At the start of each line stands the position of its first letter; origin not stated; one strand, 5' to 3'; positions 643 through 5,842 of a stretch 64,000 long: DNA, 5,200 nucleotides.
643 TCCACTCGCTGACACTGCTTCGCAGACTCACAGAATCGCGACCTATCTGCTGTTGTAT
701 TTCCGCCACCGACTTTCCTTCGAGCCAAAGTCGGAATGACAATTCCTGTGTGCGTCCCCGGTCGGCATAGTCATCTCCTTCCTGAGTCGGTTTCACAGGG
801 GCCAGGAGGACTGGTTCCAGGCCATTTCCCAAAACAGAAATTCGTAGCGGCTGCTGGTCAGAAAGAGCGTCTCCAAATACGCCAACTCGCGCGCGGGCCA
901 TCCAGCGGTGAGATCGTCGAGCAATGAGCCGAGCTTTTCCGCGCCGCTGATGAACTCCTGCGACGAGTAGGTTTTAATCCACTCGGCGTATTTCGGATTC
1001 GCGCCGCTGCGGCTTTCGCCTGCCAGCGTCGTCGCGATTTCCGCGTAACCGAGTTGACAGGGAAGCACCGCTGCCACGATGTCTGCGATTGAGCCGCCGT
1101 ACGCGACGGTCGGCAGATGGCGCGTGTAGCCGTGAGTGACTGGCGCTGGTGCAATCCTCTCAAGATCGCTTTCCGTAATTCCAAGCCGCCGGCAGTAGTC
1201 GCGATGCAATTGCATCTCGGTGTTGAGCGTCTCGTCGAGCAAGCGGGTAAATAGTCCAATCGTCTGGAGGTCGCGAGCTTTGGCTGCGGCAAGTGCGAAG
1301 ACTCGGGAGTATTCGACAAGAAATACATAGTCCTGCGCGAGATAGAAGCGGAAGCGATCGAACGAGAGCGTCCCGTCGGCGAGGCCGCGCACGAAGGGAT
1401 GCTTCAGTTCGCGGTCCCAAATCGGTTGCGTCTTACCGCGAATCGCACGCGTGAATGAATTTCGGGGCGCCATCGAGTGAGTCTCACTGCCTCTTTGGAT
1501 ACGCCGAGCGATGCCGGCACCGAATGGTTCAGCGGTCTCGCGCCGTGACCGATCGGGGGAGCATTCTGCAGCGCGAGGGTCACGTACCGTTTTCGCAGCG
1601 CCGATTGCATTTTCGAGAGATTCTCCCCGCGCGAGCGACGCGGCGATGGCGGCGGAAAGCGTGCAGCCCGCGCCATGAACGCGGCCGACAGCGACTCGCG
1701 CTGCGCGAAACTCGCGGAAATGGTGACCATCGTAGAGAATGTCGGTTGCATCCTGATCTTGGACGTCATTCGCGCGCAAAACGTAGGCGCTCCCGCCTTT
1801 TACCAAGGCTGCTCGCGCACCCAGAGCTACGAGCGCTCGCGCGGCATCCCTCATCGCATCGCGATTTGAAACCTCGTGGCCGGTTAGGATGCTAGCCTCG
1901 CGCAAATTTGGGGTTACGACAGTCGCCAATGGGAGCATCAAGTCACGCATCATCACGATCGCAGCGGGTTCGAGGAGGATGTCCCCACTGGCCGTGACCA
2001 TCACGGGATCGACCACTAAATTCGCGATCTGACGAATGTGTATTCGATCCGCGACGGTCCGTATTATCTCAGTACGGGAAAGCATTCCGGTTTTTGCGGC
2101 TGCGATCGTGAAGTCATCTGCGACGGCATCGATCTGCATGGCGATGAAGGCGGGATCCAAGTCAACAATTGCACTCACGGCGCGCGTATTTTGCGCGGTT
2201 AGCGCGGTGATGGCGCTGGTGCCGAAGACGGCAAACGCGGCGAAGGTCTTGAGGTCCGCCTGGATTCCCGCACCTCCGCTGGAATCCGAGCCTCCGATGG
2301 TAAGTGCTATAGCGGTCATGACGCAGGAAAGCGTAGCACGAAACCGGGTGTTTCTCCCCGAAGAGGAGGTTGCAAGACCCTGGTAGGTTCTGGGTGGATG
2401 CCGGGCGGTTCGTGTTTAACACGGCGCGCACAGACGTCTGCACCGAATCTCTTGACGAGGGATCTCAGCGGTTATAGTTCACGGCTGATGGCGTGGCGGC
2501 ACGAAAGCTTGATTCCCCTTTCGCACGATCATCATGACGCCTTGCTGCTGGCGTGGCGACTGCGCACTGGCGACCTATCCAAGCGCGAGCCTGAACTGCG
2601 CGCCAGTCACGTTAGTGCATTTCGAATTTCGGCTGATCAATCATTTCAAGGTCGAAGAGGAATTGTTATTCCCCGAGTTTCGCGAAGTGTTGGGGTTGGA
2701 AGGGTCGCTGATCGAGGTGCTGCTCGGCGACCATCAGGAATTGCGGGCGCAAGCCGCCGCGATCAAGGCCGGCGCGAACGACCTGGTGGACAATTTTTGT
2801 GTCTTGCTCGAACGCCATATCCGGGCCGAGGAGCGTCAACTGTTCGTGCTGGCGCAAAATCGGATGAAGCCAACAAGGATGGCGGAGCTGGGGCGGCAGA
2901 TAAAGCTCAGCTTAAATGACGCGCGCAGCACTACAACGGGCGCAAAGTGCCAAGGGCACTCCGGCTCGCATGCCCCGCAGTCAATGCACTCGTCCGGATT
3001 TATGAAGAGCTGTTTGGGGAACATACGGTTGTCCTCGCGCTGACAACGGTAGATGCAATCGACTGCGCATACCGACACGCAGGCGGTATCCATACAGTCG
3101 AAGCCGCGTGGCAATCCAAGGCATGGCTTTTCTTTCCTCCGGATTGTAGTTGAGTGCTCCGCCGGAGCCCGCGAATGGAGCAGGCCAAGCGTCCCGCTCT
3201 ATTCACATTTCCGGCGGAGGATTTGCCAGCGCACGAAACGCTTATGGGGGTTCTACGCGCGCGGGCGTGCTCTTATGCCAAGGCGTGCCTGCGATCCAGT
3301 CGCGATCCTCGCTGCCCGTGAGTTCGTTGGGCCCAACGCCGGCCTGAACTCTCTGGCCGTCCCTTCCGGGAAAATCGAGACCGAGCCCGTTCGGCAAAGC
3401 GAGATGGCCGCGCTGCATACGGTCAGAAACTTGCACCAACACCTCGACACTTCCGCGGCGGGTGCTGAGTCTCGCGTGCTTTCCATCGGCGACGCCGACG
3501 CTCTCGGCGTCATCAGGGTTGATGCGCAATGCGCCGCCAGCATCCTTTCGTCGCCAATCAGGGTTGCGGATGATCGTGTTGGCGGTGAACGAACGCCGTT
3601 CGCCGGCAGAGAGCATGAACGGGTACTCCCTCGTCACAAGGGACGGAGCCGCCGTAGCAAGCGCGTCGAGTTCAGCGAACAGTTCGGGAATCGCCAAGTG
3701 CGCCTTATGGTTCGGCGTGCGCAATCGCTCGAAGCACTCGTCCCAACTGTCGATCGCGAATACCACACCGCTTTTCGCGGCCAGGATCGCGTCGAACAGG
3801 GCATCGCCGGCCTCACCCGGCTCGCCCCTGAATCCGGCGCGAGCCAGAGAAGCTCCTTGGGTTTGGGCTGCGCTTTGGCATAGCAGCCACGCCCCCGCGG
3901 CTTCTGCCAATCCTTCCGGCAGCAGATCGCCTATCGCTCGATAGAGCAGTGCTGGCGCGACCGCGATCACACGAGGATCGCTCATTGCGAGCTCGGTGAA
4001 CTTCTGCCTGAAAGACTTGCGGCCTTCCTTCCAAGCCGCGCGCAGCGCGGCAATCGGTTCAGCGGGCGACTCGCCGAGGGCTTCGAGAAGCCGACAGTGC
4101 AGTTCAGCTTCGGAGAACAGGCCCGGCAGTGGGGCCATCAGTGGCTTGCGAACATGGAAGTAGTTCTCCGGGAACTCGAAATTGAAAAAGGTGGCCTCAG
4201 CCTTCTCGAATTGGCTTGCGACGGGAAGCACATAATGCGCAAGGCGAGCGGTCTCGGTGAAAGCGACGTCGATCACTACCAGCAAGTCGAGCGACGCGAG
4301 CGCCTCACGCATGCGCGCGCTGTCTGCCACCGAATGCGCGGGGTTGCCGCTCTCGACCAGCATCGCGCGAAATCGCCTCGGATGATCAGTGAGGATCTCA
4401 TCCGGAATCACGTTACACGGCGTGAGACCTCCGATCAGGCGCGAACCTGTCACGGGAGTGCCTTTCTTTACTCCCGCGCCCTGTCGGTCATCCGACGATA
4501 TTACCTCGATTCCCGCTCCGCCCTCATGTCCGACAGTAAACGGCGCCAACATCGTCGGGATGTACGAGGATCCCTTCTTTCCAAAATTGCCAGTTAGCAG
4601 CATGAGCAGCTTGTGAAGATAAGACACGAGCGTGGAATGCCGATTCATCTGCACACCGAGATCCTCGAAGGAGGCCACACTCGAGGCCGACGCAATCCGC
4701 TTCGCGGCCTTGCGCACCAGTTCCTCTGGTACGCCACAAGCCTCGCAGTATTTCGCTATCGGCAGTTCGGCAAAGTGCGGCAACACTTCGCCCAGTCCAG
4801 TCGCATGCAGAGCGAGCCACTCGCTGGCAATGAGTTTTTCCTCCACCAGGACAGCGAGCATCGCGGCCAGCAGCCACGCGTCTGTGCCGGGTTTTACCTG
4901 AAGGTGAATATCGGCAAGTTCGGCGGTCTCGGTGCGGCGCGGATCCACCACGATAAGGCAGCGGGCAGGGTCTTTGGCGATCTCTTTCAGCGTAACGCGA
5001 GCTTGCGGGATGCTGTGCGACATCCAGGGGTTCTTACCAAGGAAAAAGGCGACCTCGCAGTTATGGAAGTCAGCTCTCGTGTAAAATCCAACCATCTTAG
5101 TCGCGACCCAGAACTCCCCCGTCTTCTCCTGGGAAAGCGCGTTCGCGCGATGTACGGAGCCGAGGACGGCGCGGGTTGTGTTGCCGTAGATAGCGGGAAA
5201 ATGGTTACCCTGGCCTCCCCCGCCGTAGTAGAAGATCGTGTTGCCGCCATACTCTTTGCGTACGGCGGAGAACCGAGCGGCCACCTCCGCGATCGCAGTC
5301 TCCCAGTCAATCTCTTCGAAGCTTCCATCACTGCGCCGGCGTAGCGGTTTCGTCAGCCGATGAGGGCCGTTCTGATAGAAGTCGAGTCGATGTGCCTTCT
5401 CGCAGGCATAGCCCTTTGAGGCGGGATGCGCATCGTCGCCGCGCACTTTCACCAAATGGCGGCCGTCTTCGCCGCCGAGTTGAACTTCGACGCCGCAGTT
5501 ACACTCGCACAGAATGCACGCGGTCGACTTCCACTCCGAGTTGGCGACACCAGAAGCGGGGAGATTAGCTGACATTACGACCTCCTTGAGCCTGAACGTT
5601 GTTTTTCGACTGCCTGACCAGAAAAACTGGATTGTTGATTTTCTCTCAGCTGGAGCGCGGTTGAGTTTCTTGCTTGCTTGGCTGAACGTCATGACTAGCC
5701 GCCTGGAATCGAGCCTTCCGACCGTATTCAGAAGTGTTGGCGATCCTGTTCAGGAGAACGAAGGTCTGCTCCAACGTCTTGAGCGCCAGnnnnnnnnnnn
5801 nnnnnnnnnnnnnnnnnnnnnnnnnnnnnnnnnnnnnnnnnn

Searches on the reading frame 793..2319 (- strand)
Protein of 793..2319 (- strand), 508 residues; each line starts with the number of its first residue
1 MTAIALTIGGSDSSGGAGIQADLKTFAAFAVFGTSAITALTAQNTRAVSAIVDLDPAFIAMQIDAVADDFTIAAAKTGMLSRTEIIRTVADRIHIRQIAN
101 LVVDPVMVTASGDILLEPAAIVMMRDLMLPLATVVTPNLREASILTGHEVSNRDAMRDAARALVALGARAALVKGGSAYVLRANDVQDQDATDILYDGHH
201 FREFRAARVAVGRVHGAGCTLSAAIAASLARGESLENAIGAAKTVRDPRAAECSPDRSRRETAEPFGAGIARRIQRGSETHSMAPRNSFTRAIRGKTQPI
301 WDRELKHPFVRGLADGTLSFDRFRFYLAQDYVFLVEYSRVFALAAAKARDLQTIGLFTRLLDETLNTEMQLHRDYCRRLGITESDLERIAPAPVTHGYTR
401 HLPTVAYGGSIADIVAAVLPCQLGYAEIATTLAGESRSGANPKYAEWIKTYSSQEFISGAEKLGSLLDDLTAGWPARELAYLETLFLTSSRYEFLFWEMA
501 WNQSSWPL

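Call 75: search_protein_families(library=pfam, proteins=[window:793-2319:-], max_evalue=0.00001)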
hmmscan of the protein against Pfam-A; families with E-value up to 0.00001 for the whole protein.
window:793-2319:- (508 aa): 3 families
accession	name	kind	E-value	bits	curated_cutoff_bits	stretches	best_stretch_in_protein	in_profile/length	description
PF08543.17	Phos_pyr_kin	-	2e-80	270.1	27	1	12-244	1-226/246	Phosphomethylpyrimidine kinase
PF03070.21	TENA_THI-4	-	2.4e-51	174.9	22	1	296-502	3-209/210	TENA/THI-4/PQQC family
PF00294.29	PfkB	-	5e-09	36.3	25.8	1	103-243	161-283/302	pfkB family carbohydrate kinase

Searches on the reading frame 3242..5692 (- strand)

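Call 75: search_protein_families(library=pfam, proteins=[window:3242-5692:-], max_evalue=0.00001)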
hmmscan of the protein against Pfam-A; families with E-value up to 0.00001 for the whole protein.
window:3242-5692:- (816 aa): 3 families
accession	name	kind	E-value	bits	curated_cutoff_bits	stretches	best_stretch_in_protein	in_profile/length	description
PF00384.28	Molybdopterin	-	1.6e-28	100.2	24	1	112-500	1-319/353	Molybdopterin oxidoreductase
PF01568.27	Molydop_binding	-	2.8e-17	63.2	26.8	1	693-810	2-110/110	Molydopterin dinucleotide binding domain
PF04879.21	Molybdop_Fe4S4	-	1.1e-09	38.6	22.7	1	53-107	2-53/55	Molybdopterin oxidoreductase Fe4S4 domain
